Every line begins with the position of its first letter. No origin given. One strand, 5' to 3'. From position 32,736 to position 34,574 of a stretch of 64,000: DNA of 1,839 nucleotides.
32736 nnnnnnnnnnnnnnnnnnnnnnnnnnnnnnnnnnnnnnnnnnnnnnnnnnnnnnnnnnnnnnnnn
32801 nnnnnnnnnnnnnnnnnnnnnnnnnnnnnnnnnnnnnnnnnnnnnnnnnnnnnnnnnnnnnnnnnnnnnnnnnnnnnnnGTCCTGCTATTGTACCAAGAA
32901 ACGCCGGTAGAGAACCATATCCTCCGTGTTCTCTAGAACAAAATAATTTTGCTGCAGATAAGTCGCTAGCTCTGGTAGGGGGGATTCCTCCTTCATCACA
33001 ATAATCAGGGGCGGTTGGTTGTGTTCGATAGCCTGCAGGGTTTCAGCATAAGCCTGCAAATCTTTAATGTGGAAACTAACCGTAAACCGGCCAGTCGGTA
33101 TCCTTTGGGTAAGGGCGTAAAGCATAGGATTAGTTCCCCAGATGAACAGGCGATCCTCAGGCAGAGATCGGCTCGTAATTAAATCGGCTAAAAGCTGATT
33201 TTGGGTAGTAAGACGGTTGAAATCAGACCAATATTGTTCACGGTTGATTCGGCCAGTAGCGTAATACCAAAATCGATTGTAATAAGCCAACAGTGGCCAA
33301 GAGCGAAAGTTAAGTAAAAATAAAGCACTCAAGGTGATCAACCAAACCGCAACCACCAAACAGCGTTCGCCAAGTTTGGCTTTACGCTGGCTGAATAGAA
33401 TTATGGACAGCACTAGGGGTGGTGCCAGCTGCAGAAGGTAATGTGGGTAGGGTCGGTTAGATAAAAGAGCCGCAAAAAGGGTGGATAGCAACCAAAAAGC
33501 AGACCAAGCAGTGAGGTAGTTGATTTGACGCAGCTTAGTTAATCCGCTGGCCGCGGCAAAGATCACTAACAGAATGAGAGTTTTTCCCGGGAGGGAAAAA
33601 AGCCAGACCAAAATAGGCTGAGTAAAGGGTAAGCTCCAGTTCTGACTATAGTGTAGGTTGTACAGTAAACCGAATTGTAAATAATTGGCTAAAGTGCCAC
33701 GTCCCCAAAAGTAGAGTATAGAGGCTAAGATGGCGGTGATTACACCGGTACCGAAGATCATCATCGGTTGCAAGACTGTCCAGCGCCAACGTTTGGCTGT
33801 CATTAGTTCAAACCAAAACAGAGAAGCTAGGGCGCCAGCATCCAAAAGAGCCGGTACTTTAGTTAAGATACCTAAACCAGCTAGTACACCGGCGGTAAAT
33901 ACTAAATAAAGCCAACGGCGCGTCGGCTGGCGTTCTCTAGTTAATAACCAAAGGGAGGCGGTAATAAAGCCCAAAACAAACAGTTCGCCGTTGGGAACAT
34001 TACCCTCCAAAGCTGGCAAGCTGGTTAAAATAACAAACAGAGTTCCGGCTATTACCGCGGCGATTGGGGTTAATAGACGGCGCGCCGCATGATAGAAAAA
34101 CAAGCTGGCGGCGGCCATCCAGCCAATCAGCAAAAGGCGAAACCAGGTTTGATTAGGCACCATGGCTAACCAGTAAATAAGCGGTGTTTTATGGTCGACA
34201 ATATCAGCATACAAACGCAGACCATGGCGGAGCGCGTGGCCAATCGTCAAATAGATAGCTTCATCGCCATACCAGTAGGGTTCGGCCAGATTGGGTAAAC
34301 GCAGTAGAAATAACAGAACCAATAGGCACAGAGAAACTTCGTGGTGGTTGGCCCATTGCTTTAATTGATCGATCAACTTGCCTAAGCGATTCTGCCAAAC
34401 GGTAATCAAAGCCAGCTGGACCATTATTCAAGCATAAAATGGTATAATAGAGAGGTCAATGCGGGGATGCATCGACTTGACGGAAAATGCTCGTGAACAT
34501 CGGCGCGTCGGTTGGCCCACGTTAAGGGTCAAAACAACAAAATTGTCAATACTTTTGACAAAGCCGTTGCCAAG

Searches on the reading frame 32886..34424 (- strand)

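Call 8: search_protein_families(library=pfam, proteins=[window:32886-34424:-], max_evalue=0.001)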
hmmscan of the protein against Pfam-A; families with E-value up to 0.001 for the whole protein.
window:32886-34424:- (512 aa): 0 families

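Call 33: search_protein_families(library=pfam, proteins=[window:32886-34424:-], max_evalue=10)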
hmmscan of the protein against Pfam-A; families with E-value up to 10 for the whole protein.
window:32886-34424:- (512 aa): 2 families
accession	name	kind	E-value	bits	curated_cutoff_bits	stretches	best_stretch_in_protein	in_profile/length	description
PF11293.13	DUF3094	-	0.0086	16.2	27.1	1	164-189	24-49/55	Protein of unknown function (DUF3094)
PF17534.7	DUF5453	-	2.4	8.5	25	1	215-288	35-107/186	Family of unknown function (DUF5453)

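Call 70: search_protein_families(library=ncbifam, proteins=[window:32886-34424:-], max_evalue=0.00001)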
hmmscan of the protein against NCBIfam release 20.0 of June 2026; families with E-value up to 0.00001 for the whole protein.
window:32886-34424:- (512 aa): 0 families
